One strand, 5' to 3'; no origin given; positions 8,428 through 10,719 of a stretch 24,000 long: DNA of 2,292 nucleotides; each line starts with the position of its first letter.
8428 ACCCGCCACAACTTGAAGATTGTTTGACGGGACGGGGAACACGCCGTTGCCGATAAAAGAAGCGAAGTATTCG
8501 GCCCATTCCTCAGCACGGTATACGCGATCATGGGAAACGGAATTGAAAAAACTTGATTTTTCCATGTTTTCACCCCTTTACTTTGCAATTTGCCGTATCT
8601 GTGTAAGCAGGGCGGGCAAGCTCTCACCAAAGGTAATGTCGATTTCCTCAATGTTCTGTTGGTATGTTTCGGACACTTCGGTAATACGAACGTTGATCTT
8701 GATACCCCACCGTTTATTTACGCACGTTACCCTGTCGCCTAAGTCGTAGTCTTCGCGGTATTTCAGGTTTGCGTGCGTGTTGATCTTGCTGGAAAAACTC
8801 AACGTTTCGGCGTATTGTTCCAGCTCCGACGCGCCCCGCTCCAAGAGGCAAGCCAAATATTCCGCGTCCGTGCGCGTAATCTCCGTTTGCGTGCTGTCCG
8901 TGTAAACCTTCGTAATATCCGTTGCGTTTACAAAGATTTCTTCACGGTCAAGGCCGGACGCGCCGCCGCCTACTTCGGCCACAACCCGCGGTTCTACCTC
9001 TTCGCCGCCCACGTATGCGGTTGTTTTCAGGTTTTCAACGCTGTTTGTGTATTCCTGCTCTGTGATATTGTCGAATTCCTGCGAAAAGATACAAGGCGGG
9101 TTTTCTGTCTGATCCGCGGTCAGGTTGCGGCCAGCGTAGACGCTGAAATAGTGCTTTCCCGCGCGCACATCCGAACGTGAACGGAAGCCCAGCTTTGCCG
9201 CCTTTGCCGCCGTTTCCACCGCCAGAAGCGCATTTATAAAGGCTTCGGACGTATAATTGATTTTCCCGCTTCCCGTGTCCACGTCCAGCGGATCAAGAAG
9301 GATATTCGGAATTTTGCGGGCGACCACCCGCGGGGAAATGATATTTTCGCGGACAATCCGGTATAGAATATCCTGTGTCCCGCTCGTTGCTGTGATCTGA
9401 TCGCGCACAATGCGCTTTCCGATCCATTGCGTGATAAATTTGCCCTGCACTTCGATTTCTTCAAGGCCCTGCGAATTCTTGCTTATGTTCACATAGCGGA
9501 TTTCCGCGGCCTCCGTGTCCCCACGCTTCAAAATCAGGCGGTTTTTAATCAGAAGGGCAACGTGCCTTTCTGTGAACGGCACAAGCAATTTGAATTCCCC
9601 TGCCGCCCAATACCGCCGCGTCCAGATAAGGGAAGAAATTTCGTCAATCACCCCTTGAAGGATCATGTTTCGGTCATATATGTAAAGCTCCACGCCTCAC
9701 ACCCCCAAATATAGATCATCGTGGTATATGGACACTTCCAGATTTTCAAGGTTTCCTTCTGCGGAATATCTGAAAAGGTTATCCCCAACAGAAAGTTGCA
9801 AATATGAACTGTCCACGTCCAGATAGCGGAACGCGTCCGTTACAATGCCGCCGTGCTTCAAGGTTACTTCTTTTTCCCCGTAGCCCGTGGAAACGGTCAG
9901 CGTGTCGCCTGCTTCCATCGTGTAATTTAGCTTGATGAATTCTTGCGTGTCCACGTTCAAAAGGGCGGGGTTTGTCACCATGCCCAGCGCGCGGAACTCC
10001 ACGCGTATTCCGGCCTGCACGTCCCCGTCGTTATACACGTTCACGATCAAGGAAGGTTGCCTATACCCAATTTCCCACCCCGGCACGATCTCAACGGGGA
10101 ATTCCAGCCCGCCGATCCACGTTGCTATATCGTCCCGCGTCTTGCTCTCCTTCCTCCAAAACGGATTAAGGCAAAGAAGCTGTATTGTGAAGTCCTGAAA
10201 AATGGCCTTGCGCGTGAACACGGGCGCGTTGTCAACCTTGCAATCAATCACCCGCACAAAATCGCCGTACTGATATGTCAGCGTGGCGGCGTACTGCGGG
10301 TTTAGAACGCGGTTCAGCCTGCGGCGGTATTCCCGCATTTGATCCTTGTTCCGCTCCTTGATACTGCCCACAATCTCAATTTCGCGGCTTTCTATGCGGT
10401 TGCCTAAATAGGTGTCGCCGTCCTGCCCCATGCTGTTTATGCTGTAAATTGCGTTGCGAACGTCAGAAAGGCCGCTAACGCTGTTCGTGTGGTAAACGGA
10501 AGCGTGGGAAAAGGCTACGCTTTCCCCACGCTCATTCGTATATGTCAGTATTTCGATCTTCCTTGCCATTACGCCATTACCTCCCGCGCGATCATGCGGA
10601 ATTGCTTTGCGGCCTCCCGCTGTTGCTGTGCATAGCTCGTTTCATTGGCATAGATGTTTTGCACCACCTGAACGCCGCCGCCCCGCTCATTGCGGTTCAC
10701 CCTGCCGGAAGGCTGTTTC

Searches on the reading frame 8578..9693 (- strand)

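Call 13: search_protein_families(library=phrogs, proteins=[window:8578-9693:-], max_evalue=0.001)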
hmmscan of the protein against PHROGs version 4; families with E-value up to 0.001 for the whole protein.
window:8578-9693:- (371 aa): 4 families
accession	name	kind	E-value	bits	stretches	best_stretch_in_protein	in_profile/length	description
phrog_538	-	tail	2.4e-90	305.1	1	1-368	29-386/684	minor tail protein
phrog_33036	-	unknown function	3e-24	86.6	1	275-370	24-119/120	-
phrog_5555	-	tail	1.3e-07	31.3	1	309-357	294-341/788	tail protein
phrog_1067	-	head and packaging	9.8e-05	22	1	312-365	299-353/991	minor head protein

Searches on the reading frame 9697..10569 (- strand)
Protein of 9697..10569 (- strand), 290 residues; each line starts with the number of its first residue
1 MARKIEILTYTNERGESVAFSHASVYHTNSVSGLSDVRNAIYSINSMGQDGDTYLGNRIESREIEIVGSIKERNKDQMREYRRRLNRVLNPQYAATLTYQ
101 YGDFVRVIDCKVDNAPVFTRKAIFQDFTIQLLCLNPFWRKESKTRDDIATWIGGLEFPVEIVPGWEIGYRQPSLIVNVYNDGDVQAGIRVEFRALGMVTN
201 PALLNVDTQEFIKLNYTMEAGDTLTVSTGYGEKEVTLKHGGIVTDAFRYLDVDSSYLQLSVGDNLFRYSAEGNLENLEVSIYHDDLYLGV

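Call 13: search_protein_families(library=phrogs, proteins=[window:9697-10569:-], max_evalue=0.001)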
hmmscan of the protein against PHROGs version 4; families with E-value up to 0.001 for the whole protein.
window:9697-10569:- (290 aa): 5 families
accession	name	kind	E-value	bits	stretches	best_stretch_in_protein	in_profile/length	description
phrog_36410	-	unknown function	2.8e-46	157.7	1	168-290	2-125/125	-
phrog_33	-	tail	1.1e-29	105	1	39-282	67-274/651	distal tail protein Dit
phrog_106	-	tail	1.9e-13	51.3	1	24-237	62-262/329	minor tail protein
phrog_202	-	tail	8.3e-09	35.8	1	36-196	48-188/523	distal tail protein Dit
phrog_5577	-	tail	4.8e-06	27.2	1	60-231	69-246/295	minor tail protein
